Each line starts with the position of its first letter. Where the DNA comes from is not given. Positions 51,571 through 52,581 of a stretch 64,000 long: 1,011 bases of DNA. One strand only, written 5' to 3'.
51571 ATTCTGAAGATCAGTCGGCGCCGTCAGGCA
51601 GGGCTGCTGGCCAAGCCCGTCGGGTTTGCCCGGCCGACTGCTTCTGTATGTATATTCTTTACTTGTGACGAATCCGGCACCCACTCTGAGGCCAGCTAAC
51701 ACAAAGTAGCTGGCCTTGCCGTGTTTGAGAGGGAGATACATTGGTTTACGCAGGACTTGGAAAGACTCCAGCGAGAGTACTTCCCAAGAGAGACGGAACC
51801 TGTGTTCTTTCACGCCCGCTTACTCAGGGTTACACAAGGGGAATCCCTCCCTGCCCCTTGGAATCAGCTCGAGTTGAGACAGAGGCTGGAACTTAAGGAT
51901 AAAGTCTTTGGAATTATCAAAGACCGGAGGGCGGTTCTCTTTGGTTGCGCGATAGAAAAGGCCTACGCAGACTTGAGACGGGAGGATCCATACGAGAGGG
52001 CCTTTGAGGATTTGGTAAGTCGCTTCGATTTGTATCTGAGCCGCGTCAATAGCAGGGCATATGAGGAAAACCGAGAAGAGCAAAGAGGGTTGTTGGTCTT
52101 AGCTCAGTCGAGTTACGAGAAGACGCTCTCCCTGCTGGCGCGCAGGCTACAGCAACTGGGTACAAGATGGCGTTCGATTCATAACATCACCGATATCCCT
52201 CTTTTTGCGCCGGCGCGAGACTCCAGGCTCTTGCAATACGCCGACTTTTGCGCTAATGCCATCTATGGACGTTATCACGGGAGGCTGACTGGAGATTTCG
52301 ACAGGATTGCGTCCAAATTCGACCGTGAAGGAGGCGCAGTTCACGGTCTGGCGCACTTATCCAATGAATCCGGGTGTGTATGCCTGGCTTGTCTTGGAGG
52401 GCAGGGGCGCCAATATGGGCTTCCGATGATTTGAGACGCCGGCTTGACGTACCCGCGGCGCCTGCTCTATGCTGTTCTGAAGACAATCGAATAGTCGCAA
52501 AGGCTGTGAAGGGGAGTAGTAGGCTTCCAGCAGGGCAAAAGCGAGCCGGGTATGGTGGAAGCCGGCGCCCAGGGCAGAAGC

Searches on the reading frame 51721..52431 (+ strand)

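Call 47: search_protein_families(library=pfam, proteins=[window:51721-52431:+], max_evalue=0.001)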
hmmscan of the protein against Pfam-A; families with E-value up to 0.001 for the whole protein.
window:51721-52431:+ (237 aa): 1 family
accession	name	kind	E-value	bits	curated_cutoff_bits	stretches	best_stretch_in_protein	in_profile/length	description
PF12686.12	DUF3800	-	1.7e-07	32.5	21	1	7-182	30-147/149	Protein of unknown function (DUF3800)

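Call 72: search_protein_families(library=padloc, proteins=[window:51721-52431:+], max_evalue=0.00001)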
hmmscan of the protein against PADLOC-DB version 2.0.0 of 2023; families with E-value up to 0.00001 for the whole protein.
window:51721-52431:+ (237 aa): 0 families
